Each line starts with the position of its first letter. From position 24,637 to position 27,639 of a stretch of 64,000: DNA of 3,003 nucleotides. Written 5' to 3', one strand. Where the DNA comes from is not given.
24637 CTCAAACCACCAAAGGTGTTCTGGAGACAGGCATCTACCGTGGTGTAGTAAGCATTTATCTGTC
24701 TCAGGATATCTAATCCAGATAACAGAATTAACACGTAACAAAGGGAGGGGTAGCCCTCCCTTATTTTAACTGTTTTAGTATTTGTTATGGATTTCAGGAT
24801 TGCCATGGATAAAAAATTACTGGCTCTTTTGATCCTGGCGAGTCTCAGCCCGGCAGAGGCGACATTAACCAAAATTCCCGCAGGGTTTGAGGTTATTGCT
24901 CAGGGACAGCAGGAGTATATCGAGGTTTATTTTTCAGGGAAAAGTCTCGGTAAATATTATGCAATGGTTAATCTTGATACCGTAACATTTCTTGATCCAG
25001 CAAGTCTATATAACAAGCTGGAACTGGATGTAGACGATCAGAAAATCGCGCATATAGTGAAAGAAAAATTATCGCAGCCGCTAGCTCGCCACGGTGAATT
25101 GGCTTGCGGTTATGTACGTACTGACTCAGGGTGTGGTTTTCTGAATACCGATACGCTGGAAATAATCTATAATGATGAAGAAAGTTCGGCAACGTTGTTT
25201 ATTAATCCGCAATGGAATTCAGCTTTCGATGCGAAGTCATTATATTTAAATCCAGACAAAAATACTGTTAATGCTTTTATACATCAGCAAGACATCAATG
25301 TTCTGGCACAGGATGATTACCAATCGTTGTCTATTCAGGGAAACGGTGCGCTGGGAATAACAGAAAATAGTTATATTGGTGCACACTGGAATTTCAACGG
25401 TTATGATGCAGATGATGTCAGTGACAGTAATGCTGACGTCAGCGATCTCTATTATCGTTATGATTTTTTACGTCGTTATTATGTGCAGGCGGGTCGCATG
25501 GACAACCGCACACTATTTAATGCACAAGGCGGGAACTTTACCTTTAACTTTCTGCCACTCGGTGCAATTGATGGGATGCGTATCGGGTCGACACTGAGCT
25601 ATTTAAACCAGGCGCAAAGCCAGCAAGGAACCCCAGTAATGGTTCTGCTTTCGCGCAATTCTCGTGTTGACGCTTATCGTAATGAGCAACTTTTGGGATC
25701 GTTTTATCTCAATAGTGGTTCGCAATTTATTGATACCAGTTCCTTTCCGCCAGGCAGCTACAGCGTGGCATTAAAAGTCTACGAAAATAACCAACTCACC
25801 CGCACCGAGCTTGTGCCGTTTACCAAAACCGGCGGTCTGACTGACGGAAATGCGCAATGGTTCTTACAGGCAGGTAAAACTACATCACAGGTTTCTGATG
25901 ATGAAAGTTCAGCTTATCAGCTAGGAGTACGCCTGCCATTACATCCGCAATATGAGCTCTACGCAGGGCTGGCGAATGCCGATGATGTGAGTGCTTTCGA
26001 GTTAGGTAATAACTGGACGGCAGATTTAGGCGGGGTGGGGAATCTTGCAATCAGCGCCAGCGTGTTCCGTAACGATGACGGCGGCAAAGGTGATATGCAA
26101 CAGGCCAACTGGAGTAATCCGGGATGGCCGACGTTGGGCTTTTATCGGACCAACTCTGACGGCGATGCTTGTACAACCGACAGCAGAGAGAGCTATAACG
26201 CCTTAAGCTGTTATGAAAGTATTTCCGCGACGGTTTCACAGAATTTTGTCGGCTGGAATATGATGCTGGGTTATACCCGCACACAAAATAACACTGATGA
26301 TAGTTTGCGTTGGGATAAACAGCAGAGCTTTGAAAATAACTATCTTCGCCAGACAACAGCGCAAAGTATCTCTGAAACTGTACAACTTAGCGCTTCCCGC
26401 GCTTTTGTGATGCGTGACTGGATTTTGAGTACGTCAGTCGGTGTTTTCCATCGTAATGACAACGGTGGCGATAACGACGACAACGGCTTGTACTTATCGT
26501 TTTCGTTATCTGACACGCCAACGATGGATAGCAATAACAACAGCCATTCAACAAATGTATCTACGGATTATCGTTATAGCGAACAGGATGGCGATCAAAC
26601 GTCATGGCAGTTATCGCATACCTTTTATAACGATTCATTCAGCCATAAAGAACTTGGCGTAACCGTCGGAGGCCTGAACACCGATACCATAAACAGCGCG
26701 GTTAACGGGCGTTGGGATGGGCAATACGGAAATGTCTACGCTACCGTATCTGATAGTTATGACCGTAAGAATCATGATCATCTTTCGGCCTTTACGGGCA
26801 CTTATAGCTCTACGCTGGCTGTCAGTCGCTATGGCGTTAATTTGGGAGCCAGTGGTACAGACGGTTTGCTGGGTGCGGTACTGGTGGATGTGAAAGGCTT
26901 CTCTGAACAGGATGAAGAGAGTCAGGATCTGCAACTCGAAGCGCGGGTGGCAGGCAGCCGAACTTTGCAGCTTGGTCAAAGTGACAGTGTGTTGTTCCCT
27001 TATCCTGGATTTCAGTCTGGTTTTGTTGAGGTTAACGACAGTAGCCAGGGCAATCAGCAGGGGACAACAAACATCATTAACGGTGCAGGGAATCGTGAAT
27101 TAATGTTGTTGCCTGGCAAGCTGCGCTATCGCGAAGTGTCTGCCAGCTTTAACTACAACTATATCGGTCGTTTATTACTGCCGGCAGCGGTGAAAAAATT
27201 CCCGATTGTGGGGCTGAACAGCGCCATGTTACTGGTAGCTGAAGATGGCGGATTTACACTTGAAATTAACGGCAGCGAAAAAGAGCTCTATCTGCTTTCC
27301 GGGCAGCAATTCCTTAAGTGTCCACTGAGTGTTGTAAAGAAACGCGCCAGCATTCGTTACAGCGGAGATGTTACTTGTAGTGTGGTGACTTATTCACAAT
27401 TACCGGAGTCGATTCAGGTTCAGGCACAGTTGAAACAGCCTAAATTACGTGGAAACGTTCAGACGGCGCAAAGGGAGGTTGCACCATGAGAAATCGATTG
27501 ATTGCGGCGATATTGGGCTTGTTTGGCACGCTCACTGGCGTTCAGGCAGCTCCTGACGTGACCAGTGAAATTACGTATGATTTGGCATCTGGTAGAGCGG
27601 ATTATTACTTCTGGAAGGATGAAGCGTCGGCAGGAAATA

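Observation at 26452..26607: Asn/Asp-rich low-complexity segment inside the usher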

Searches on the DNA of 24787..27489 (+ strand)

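Call 4: search_dna_similar(query=window:24787-27489:+, collection=ecoli_genomes, mode=near, max_rows=20, rows=spread)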
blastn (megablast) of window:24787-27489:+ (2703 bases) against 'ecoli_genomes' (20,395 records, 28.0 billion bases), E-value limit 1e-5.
Records with a match: 1915; places in all: 1918; records where one place covers at least 80% of the query: 1907.
Genomes with a match: 1915 of 5426; with a place that covers at least 80% of the query: 1907. Places per genome that has any: lowest 1, median 1, highest 2. On chromosomes: 1918 places; on plasmids: 0.
Best place of each record, by identity: >=99% 1443; 95-99% 227; 90-95% 224; 80-90% 20; 60-80% 1.
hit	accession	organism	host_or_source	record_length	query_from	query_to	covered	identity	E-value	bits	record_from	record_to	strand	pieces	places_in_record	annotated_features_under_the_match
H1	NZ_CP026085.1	Escherichia coli strain DH5alpha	-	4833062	1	2703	100%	100.0%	0e+0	4992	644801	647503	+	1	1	TcfC E-set like domain-containing protein | CfaE/CblD family pilus tip adhesin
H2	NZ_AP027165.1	Escherichia coli strain H19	Homo sapiens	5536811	1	2703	100%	99.9%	0e+0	4981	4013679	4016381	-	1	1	TcfC E-set like domain-containing protein | CfaE/CblD family pilus tip adhesin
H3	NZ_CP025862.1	Escherichia coli strain 504237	Homo sapiens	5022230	1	2703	100%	99.9%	0e+0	4975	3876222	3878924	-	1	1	TcfC E-set like domain-containing protein | CfaE/CblD family pilus tip adhesin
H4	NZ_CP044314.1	Escherichia coli strain RM9245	feces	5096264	1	2703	100%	99.9%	0e+0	4975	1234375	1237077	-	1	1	TcfC E-set like domain-containing protein | CfaE/CblD family pilus tip adhesin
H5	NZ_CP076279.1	Escherichia coli strain SA53-3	Bubalus bubalis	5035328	1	2703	100%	99.9%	0e+0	4975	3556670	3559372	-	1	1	TcfC E-set like domain-containing protein | CfaE/CblD family pilus tip adhesin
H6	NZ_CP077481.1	Escherichia coli O111:H8 strain 99.1145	bovine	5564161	1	2703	100%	99.9%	0e+0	4975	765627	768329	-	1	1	TcfC E-set like domain-containing protein | CfaE/CblD family pilus tip adhesin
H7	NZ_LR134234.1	Escherichia coli strain NCTC8623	missing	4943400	1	2703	100%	99.9%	0e+0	4975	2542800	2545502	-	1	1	TcfC E-set like domain-containing protein | CfaE/CblD family pilus tip adhesin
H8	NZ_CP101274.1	Escherichia coli strain EC21Z-014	Homo sapiens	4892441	1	2703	100%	99.9%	0e+0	4970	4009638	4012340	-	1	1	TcfC E-set like domain-containing protein | CfaE/CblD family pilus tip adhesin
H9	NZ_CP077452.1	Escherichia coli O111:H8 strain 8234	Homo sapiens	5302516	1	2703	100%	99.9%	0e+0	4970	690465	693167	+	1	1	TcfC E-set like domain-containing protein | CfaE/CblD family pilus tip adhesin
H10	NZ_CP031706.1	Escherichia coli strain R1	cattle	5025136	1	2703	100%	99.8%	0e+0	4964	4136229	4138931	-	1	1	TcfC E-set like domain-containing protein | CfaE/CblD family pilus tip adhesin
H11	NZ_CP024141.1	Escherichia coli strain 14EC029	clinical patient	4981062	1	2703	100%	99.8%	0e+0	4959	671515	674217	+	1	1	TcfC E-set like domain-containing protein | CfaE/CblD family pilus tip adhesin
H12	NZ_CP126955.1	Escherichia coli O78:H4 strain APEC E123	Gallus gallus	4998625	1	2703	100%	99.8%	0e+0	4959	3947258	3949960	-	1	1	TcfC E-set like domain-containing protein | CfaE/CblD family pilus tip adhesin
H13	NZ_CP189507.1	Escherichia coli strain N169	Homo sapiens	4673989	1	2703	100%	99.8%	0e+0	4959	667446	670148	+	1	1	TcfC E-set like domain-containing protein | CfaE/CblD family pilus tip adhesin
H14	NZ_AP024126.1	Escherichia coli strain NS-NP030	Bos taurus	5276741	1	2703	100%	99.7%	0e+0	4953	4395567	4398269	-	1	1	TcfC E-set like domain-containing protein | CfaE/CblD family pilus tip adhesin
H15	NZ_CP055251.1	Escherichia coli strain AH01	chicken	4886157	1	2703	100%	99.7%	0e+0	4942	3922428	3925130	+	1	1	TcfC E-set like domain-containing protein | CfaE/CblD family pilus tip adhesin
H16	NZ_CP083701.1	Escherichia coli strain SUISSEKPC3NDM5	Homo sapiens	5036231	1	2703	100%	96.6%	0e+0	4477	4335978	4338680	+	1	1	TcfC E-set like domain-containing protein | CfaE/CblD family pilus tip adhesin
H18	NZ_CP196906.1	Escherichia coli strain ECE170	Homo sapiens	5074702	1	2703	100%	90.4%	0e+0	3552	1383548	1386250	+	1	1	TcfC E-set like domain-containing protein | CfaE/CblD family pilus tip adhesin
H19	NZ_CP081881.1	Escherichia coli strain WW2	sludge from the aeration tanks of urban ...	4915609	1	2703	100%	90.1%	0e+0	3502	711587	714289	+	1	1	TcfC E-set like domain-containing protein | CblD like pilus biogenesis initiator family protein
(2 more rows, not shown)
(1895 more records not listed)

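Call 9: get_annotated_region(hit=H1, flank=5000)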
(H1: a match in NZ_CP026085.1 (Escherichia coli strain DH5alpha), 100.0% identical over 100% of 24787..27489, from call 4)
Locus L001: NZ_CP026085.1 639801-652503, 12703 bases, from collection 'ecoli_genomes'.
description: Escherichia coli strain DH5alpha chromosome, complete genome
organism: Escherichia coli strain DH5alpha (NCBI taxid 562)
replicon: chromosome; assembly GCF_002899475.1
host: -; source: -; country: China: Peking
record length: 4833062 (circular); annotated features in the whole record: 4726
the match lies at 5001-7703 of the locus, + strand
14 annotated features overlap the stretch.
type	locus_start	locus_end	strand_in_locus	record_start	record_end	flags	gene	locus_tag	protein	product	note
CDS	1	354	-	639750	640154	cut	yqjE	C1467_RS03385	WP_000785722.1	phage holin family protein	-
CDS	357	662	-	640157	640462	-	yqjD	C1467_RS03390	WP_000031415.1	DUF883 family protein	-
CDS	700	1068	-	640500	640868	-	yqjC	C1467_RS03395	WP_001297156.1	DUF1090 family protein YqjC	-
CDS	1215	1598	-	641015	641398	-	mzrA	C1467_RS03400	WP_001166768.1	EnvZ/OmpR regulon moderator MzrA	-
CDS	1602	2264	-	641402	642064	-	yqjA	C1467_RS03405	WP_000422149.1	DedA family general envelope maintenance protein YqjA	-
CDS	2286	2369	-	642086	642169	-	yqiM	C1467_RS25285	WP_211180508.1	protein YqiM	-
CDS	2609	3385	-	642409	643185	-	exuR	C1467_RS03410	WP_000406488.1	transcriptional regulator ExuR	-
CDS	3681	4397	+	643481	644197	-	-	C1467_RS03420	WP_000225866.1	fimbria/pilus periplasmic chaperone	-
CDS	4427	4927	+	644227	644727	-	-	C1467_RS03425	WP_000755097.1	CS1 type fimbrial major subunit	-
CDS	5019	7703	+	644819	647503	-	-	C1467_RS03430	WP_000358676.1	TcfC E-set like domain-containing protein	-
CDS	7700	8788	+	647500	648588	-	-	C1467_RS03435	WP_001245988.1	CfaE/CblD family pilus tip adhesin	-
CDS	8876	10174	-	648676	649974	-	exuT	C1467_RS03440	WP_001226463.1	hexuronate transporter ExuT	-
CDS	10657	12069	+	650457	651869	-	uxaC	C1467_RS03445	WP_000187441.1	glucuronate isomerase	-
CDS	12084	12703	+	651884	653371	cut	uxaA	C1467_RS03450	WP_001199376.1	altronate dehydratase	-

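Call 28: get_annotated_region(hit=H18, flank=1500)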
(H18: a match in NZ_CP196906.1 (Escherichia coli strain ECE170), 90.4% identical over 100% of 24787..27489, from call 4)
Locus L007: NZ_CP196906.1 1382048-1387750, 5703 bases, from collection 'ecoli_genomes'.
description: Escherichia coli strain ECE170 chromosome, complete genome
organism: Escherichia coli strain ECE170 (NCBI taxid 562)
replicon: chromosome; assembly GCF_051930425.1
host: Homo sapiens; source: missing; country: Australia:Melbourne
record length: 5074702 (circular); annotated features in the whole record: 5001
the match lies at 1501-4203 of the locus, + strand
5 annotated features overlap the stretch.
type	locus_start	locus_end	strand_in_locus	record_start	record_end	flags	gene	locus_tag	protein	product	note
CDS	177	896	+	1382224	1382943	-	-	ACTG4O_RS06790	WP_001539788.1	fimbria/pilus periplasmic chaperone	-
CDS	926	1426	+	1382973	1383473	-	-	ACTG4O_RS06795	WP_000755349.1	CS1 type fimbrial major subunit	-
CDS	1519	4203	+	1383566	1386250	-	-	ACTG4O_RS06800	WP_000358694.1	TcfC E-set like domain-containing protein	-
CDS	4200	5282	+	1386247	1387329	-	-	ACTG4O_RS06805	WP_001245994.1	CfaE/CblD family pilus tip adhesin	-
CDS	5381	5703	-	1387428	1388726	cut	exuT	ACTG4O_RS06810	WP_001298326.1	hexuronate transporter ExuT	-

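Call 29: get_annotated_region(hit=H19, flank=1500)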
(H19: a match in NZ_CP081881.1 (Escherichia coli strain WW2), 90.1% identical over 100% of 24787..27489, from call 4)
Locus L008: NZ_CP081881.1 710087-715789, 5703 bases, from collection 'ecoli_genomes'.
description: Escherichia coli strain WW2 chromosome, complete genome
organism: Escherichia coli strain WW2 (NCBI taxid 562)
replicon: chromosome; assembly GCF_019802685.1
host: -; source: sludge from the aeration tanks of urban wastewater treatment plants; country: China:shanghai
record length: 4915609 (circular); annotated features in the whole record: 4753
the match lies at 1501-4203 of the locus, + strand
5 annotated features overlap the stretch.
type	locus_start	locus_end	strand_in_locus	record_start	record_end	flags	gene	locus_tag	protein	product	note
CDS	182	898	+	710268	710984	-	-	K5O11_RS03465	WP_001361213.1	fimbria/pilus periplasmic chaperone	-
CDS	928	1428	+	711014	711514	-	-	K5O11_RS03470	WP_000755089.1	CS1 type fimbrial major subunit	-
CDS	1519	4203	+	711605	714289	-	-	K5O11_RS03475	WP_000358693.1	TcfC E-set like domain-containing protein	-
CDS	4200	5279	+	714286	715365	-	-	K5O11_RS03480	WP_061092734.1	CblD like pilus biogenesis initiator family protein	-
CDS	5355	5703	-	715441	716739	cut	exuT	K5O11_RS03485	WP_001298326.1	hexuronate transporter ExuT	-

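Call 30: get_annotated_region(hit=H16, flank=1500)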
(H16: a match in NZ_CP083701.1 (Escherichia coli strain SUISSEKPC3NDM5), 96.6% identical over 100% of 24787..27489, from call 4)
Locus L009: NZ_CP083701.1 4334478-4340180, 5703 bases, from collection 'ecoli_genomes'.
description: Escherichia coli strain SUISSEKPC3NDM5 chromosome, complete genome
organism: Escherichia coli strain SUISSEKPC3NDM5 (NCBI taxid 562)
replicon: chromosome; assembly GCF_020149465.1
host: Homo sapiens; source: urine; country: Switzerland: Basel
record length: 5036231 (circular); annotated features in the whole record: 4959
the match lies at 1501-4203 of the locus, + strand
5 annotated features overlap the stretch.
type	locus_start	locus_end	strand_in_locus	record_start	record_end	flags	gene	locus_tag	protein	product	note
CDS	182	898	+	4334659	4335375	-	-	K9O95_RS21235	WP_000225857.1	fimbria/pilus periplasmic chaperone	-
CDS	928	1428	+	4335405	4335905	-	-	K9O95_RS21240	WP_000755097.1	CS1 type fimbrial major subunit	-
CDS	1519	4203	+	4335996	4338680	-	-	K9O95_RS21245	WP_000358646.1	TcfC E-set like domain-containing protein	-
CDS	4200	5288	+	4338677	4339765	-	-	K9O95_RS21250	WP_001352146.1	CfaE/CblD family pilus tip adhesin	-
CDS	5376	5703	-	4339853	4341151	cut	exuT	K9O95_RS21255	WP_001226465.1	hexuronate transporter ExuT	-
